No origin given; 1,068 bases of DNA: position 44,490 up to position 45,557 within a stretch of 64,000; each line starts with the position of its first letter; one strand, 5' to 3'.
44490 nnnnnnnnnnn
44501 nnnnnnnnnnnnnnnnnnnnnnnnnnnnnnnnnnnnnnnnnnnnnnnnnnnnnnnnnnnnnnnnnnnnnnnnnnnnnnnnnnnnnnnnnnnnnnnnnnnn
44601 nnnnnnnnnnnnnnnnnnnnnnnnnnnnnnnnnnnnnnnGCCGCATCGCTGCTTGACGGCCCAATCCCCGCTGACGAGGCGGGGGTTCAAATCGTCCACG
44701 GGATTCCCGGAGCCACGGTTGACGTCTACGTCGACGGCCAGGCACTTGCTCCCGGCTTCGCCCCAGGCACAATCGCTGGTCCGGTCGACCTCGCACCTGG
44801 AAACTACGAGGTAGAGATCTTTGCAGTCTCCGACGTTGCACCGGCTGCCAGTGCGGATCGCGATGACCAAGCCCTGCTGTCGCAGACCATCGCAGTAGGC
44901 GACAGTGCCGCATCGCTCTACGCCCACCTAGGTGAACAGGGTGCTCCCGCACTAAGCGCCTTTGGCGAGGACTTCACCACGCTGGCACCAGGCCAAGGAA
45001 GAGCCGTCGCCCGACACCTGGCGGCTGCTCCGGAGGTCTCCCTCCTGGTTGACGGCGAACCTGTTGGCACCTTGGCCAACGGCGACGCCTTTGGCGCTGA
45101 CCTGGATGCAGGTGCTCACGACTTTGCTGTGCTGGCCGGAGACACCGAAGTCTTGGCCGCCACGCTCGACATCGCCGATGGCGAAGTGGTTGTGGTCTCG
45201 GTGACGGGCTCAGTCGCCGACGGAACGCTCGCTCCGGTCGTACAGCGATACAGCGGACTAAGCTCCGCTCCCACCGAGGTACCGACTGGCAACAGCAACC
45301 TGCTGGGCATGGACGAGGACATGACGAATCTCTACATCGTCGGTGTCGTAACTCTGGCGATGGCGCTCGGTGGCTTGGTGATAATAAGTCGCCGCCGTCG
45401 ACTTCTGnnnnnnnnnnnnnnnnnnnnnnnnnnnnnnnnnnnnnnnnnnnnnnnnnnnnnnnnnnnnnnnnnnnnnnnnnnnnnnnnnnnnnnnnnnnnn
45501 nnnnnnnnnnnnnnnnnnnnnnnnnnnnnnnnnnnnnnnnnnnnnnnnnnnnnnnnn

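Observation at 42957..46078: Degenerate Ser/Thr-kinase-like domain fused to a DUF4397 surface domain and translationally coupled to a sortase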

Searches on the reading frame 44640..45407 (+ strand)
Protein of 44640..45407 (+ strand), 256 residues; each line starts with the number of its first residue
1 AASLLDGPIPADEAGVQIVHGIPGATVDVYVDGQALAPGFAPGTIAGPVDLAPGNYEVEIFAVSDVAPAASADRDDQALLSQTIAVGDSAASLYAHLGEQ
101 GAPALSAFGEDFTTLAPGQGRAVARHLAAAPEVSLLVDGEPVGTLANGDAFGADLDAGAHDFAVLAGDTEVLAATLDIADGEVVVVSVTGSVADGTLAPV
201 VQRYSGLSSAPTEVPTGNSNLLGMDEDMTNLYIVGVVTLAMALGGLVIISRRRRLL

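Call 11: find_homologous_proteins(query=window:44640-45407:+, max_evalue=0.001)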
Query window:44640-45407:+ (256 aa): 20 proteins with E <= 0.001 among 8000 candidates.
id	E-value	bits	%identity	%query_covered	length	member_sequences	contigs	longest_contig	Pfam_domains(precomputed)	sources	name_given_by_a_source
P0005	7.2e-75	270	56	98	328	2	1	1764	PF14344.13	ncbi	ncbi:MAG: DUF4397 domain-containing protein, partial [Acidimicrobiales bacterium]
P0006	5.4e-74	267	55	99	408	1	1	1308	PF14344.13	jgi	jgi:hypothetical protein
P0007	4.8e-60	221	53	89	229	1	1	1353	PF14344.13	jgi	jgi:LPXTG-motif cell wall-anchored protein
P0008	3.3e-29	121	40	92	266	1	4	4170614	PF14344.13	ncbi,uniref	ncbi:DUF4397 domain-containing protein [Aquipuribacter hungaricus]|uniref:DUF4397 domain-containing 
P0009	3.3e-28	117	43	80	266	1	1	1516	PF14344.13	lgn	-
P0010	1.1e-25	109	39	79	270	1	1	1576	PF14344.13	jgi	jgi:Domain of unknown function (DUF4397)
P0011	3.0e-25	108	37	86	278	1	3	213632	PF14344.13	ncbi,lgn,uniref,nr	ncbi:MAG: DUF4397 domain-containing protein [Cryobacterium sp.]|uniref:DUF4397 domain-containing pro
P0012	3.8e-25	107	35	79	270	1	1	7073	PF14344.13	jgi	jgi:hypothetical protein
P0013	1.4e-24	105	37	95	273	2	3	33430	PF14344.13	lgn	-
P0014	4.9e-24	104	35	95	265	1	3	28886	PF14344.13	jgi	jgi:hypothetical protein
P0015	2.0e-21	95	34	95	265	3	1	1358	PF14344.13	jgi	jgi:hypothetical protein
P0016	1.4e-20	92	39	84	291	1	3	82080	PF14344.13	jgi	jgi:hypothetical protein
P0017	2.5e-20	91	34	93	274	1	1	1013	PF14344.13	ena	-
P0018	1.7e-19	89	35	82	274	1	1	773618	PF14344.13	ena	-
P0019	3.7e-19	88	35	75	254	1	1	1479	PF14344.13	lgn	-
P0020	5.9e-18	84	42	45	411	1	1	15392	PF00395.26,PF14344.13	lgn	-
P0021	2.6e-17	82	39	76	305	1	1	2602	PF14344.13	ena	-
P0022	5.2e-17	81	36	86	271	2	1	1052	PF14344.13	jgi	jgi:hypothetical protein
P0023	2.8e-16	78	35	75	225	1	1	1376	PF14344.13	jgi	jgi:hypothetical protein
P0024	5.8e-7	48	34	61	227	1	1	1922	PF14344.13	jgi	jgi:hypothetical protein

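Call 25: find_encoding_contigs(protein=P0008, flank=4000, max_places=2)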
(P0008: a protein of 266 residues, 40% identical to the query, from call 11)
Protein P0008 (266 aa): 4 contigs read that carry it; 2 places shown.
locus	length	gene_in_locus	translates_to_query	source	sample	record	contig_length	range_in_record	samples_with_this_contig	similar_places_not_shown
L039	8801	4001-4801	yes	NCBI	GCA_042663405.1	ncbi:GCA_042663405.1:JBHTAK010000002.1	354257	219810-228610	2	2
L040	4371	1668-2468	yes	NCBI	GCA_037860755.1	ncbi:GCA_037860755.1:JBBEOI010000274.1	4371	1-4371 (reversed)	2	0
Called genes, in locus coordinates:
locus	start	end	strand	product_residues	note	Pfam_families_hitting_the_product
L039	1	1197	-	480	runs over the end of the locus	PF19295:SufBD_N, PF01458:SUFBD_core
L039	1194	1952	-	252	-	PF08279:HTH_11 (weak), PF12802:MarR_2 (weak), PF12840:HTH_20, PF13412:HTH_24 (weak), PF01022:HTH_5 (faint)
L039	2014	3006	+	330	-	PF00005:ABC_tran, PF02463:SMC_N (faint), PF13304:AAA_21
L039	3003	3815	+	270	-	PF01061:ABC2_membrane, PF12698:ABC2_membrane_3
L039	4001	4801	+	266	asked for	PF14344:DUF4397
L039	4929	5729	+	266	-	PF04203:Sortase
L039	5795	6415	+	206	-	PF04542:Sigma70_r2, PF08281:Sigma70_r4_2, PF04545:Sigma70_r4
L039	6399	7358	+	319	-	-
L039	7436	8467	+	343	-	PF02628:COX15-CtaA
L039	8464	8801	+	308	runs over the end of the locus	PF01040:UbiA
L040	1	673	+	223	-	PF00005:ABC_tran, PF13304:AAA_21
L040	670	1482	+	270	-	PF01061:ABC2_membrane, PF12698:ABC2_membrane_3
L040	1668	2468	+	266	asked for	PF14344:DUF4397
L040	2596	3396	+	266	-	PF04203:Sortase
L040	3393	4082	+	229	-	PF04542:Sigma70_r2, PF08281:Sigma70_r4_2, PF04545:Sigma70_r4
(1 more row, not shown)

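Call 26: find_encoding_contigs(protein=P0011, flank=4000, max_places=2)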
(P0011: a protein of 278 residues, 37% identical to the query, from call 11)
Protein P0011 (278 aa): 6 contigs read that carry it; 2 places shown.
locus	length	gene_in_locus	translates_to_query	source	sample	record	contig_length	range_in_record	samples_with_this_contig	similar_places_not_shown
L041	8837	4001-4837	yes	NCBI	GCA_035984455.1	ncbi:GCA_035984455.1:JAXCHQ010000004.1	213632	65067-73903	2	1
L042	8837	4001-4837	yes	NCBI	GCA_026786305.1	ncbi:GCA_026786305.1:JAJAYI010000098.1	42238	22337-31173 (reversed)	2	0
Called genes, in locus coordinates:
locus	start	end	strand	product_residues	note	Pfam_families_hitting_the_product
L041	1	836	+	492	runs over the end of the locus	PF02113:Peptidase_S13, PF13354:Beta-lactamase2 (faint), PF02113:Peptidase_S13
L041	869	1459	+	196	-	PF00857:Isochorismatase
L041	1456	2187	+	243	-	PF00561:Abhydrolase_1, PF12146:Hydrolase_4, PF12697:Abhydrolase_6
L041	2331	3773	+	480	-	PF00171:Aldedh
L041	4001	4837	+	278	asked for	PF14344:DUF4397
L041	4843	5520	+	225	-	-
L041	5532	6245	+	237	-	PF04542:Sigma70_r2, PF08281:Sigma70_r4_2, PF04545:Sigma70_r4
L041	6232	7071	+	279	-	-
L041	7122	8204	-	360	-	PF00903:Glyoxalase, PF22677:Ble-like_N (faint), PF22247:Diox-like_N (faint), PF00903:Glyoxalase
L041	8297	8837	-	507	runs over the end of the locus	PF00171:Aldedh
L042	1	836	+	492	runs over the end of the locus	PF02113:Peptidase_S13, PF13354:Beta-lactamase2 (faint), PF02113:Peptidase_S13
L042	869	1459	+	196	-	PF00857:Isochorismatase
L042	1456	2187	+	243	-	PF00561:Abhydrolase_1, PF12146:Hydrolase_4, PF12697:Abhydrolase_6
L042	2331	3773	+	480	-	PF00171:Aldedh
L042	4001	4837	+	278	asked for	PF14344:DUF4397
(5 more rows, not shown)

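Call 27: find_encoding_contigs(protein=P0018, flank=4000, max_places=2)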
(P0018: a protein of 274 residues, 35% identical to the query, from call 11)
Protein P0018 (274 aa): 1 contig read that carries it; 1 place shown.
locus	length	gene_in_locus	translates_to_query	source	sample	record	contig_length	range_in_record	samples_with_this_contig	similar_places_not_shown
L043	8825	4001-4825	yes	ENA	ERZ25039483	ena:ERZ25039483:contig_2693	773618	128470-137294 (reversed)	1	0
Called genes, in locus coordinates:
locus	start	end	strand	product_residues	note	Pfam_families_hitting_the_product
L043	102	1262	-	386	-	PF18845:baeRF_family3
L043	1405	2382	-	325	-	PF03741:TerC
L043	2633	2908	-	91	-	PF08281:Sigma70_r4_2, PF04545:Sigma70_r4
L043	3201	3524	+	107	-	-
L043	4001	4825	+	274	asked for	PF14344:DUF4397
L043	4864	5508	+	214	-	PF04203:Sortase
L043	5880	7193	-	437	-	PF00364:Biotin_lipoyl, PF02817:E3_binding, PF00198:2-oxoacid_dh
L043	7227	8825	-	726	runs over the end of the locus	PF00676:E1_dh, PF02779:Transket_pyr, PF02780:Transketolase_C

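Call 41: predict_structure(alignment_id=A2)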
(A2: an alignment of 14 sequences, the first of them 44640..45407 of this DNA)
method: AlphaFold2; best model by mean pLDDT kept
length: 256 residues; sequences in the alignment: 14
mean_pLDDT: 86.9   pTM: 0.74
mean pLDDT of the five models: 86.9, 85.4, 84.3, 83.8, 81.8
residues with pLDDT >= 90: 165; 70-90: 58; 50-70: 27; < 50: 6
segments of 3 or more residues with pLDDT < 50: none
pLDDT, mean of each block of 10 residues (from residue 1): 64 92 92 93 89 94 91 94 92 91 92 96 94 93 92 95 90 92 94 90 94 62 53 71 83 68
secondary structure, 60 per line:
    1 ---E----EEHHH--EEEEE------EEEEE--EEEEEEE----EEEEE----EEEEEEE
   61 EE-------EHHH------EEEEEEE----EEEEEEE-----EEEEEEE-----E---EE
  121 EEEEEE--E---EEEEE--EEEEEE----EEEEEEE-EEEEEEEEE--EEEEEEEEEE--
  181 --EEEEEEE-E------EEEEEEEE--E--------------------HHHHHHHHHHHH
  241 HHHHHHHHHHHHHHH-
elements in order: E16-20 E27-31 E34-40 E45-49 E54-62 E80-86 E91-97 E103-109 E119-126 E133-137 E140-145 E150-156 E158-166 E169-178 E183-189 E198-205 H229-255

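Call 45: fold_search(model_id=the predicted structure, library=pdb)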
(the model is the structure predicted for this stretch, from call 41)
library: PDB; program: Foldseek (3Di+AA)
matches with E <= 10: 843; with E <= 0.001: 8
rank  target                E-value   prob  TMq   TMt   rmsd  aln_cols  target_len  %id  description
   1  5a9d_A                1.9e-05  1.00  0.28  0.37  13.9       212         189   10  Crystal structure of the extracellular domain of PepT1 (released 2015-09-09)
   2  5a9h                  2.0e-05  1.00  0.46  0.60   5.3       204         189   10  Crystal structure of the extracellular domain of PepT2 (released 2015-09-09)
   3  5a9i_A                2.8e-05  1.00  0.49  0.62   5.1       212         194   10  Crystal structure of the extracellular domain of PepT2 (released 2015-09-09)
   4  7pmx_A                2.8e-05  1.00  0.46  0.20   6.3       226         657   10  HsPepT1 bound to Ala-Phe in the outward facing open conformation (released 2021-10-20)
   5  7pmw_A                3.9e-05  1.00  0.43  0.20   6.8       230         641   12  HsPepT1 bound to Ala-Phe in the outward facing occluded conformation (released 2021-10-20)
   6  7nqk_A                4.1e-05  1.00  0.53  0.23   6.7       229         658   12  Cryo-EM structure of the mammalian peptide transporter PepT2 (released 2021-07-07)
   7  7s8u                  1.5e-04  1.00  0.47  0.20   6.3       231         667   12  Cryo-EM structure of a mammalian peptide transporter (PepT1/slc15a1) in nanodisc (released 2022-07-20)
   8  7pmy_A                2.8e-04  1.00  0.45  0.20   7.0       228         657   14  HsPepT2 bound to Ala-Phe in the inward facing partially occluded conformation (released 2021-10-20)
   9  4gpv_A                1.2e-03  0.66  0.18  0.15  19.3       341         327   11  Crystal structure of a putative cell adhesion protein (BACEGG_00536) from Bacteroides eggerthii DSM 20697 at 1.67 A re (released 2012-09-19)
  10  8vli_B                1.5e-03  1.00  0.31  0.17   5.9       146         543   10  Cryo-EM structure of human HGSNAT bound with CoA and product analog (released 2024-06-26)
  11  6b15_A                2.2e-03  0.97  0.25  0.29  13.8       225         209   13  Crystal structure of CBMbc (family CBM26) from Eubacterium rectale Amy13K (released 2017-11-29)
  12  4gpv_B                2.6e-03  0.63  0.20  0.16  19.5       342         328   11  Crystal structure of a putative cell adhesion protein (BACEGG_00536) from Bacteroides eggerthii DSM 20697 at 1.67 A re (released 2012-09-19)
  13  8jl4_A                2.9e-03  1.00  0.31  0.17   6.2       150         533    9  membrane proteins (released 2024-05-22)
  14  3ufi                  2.9e-03  0.80  0.23  0.21  17.8       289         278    9  Crystal structure of a putative cell adhesion protein (BACOVA_04980) from Bacteroides ovatus ATCC 8483 at 2.18 A resolut (released 2011-12-14)
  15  8vkj_A                6.5e-03  1.00  0.31  0.16   6.5       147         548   10  Cryo-EM structure of human HGSNAT bound with Acetyl-CoA (released 2024-06-26)
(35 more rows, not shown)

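Call 57: search_protein_families(library=pfam, proteins=[L039:6399-7355:+, L041:6232-7068:+, L039:4929-5726:+, L041:4843-5517:+], max_evalue=0.1)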
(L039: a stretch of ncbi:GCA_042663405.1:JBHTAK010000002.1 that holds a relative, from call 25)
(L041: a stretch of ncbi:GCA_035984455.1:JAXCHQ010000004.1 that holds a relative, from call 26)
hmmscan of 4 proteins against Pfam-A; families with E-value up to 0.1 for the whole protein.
L039:6399-7355:+ (319 aa): 1 family
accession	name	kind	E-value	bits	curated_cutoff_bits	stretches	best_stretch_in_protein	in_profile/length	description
PF19602.4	DUF6107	-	0.0098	16.5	27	1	126-213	13-97/106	Family of unknown function (DUF6107)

L041:6232-7068:+ (279 aa): 0 families

L039:4929-5726:+ (266 aa): 1 family
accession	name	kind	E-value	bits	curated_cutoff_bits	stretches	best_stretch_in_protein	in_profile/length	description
PF04203.18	Sortase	-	2.3e-15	56.9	26.6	1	122-263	1-125/125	Sortase domain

L041:4843-5517:+ (225 aa): 1 family
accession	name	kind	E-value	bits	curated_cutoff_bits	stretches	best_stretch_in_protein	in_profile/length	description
PF04203.18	Sortase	-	1.2e-17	64.2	26.6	1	84-222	1-123/125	Sortase domain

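Call 64: search_protein_families(library=ncbifam, proteins=[L039:4929-5726:+, L041:4843-5517:+, L043:4864-5505:+], max_evalue=0.001)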
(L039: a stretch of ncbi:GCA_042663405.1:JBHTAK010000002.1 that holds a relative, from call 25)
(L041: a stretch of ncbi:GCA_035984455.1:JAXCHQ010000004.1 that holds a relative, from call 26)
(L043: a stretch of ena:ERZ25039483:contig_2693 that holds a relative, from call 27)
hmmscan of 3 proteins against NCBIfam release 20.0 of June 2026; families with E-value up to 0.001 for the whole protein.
L039:4929-5726:+ (266 aa): 2 families
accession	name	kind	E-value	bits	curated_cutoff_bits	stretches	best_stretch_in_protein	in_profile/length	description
NF033748.1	class_F_sortase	subfamily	2.2e-34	118.4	166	1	111-260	3-152/155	class F sortase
TIGR03784.1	marine_sortase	equivalog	0.00099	18.8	158.25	0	166-241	90-156/174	class GN sortase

L041:4843-5517:+ (225 aa): 1 family
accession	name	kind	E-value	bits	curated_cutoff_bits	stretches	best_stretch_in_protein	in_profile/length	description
NF033748.1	class_F_sortase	subfamily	9.4e-34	116.3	166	1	77-221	7-152/155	class F sortase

L043:4864-5505:+ (214 aa): 6 families
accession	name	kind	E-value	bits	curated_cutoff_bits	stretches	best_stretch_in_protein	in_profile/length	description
NF033748.1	class_F_sortase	subfamily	1.3e-32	112.6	166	1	63-211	3-152/155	class F sortase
TIGR01076.1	sortase_fam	subfamily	9.8e-06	25.4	39.35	1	74-196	3-115/136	sortase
NF058671.1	sortase_SrtD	exception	8e-05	22.4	140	1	41-194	34-170/187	class D sortase, LPxTATN-specific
NF033747.1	class_E_sortase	subfamily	8.6e-05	22.5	160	1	6-174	6-166/211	class E sortase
NF033745.1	class_C_sortase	subfamily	0.00016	21.5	160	1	115-199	131-211/220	class C sortase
TIGR03784.1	marine_sortase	equivalog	0.00037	20.2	158.25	1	116-197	88-161/174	class GN sortase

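Call 71: find_encoding_contigs(protein=P0016, flank=3500, max_places=1)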
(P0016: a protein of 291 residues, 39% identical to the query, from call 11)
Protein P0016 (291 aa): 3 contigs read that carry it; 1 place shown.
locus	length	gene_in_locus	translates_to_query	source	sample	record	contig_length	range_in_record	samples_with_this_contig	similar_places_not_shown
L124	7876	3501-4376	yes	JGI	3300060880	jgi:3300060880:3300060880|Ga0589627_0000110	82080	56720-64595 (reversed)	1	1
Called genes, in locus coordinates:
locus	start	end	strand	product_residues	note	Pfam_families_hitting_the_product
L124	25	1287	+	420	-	PF01546:Peptidase_M20, PF07687:M20_dimer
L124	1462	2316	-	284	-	-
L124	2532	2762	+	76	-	PF00872:Transposase_mut (weak)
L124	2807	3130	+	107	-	PF00872:Transposase_mut (weak)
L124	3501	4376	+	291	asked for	PF14344:DUF4397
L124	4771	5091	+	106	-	-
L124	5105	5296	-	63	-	-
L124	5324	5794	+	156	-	PF00171:Aldedh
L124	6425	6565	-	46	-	-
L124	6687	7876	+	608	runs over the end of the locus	PF00583:Acetyltransf_1, PF00202:Aminotran_3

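Call 72: find_encoding_contigs(protein=P0013, flank=3500, max_places=1)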
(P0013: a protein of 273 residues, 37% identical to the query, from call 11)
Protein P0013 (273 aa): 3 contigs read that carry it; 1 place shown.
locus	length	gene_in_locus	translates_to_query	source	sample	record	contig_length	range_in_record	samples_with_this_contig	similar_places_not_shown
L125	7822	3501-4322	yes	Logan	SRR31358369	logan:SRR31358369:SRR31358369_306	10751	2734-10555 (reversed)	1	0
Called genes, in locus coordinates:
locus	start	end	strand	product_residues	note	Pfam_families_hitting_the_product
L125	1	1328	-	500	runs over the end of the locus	PF00199:Catalase, PF06628:Catalase-rel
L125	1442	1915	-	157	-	PF01475:FUR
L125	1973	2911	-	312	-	PF00892:EamA (faint)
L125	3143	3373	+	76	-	-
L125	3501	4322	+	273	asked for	PF14344:DUF4397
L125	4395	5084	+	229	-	PF04203:Sortase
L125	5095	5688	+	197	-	PF04542:Sigma70_r2, PF08281:Sigma70_r4_2, PF04545:Sigma70_r4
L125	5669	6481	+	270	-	PF10099:RskA_C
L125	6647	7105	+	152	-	PF00011:HSP20, PF17886:ArsA_HSP20 (weak)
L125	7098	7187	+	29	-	-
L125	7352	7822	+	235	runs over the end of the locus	PF02535:Zip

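Call 73: find_encoding_contigs(protein=P0014, flank=3500, max_places=1)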
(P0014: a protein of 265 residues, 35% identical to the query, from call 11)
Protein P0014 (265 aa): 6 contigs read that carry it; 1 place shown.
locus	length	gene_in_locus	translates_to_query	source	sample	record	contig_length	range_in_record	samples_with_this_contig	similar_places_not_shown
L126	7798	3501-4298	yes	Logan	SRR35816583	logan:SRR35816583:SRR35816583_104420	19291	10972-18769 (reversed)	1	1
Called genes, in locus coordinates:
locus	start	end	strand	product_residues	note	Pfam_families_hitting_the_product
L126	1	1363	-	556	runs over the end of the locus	PF14716:HHH_8 (weak)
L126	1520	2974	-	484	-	PF04041:Glyco_hydro_130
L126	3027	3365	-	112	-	-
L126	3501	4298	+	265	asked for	PF14344:DUF4397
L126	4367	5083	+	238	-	PF04203:Sortase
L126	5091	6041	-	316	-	PF09995:MPAB_Lcp_cat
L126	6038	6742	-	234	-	PF10099:RskA_C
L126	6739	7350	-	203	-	PF07638:Sigma70_ECF (weak), PF04542:Sigma70_r2, PF08281:Sigma70_r4_2, PF04545:Sigma70_r4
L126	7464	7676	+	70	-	-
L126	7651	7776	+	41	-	-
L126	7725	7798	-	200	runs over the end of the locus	PF00210:Ferritin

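Call 74: find_encoding_contigs(protein=P0012, flank=3500, max_places=1)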
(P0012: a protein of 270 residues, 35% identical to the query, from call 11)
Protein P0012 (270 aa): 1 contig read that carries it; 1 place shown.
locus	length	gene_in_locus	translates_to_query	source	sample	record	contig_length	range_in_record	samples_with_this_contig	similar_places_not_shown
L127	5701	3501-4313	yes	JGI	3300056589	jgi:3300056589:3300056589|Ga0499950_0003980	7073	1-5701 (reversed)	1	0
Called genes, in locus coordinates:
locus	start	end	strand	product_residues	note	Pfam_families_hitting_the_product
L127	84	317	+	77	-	-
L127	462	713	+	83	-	-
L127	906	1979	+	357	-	PF00877:NLPC_P60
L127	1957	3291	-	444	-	-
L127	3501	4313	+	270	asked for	PF14344:DUF4397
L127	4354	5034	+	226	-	PF04203:Sortase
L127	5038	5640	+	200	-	PF04542:Sigma70_r2, PF08281:Sigma70_r4_2, PF04545:Sigma70_r4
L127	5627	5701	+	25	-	?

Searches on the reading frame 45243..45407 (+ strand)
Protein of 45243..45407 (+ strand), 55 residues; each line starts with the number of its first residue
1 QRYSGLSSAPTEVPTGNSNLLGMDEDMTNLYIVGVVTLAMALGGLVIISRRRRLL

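Call 50: search_protein_families(library=ncbifam, proteins=[window:45243-45407:+], max_evalue=10)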
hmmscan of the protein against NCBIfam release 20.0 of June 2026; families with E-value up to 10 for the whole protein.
seq(55 aa): 2 families
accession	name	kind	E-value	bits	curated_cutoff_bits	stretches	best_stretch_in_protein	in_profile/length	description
TIGR01167.1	LPXTG_anchor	domain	0.0027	18.3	15.9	1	22-52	6-33/34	LPXTG cell wall anchor domain-containing protein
NF051874.1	PVV_CTERM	equivalog_domain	0.35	10.7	27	1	34-53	15-34/38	PVV-CTERM domain-containing choice-of-anchor G protein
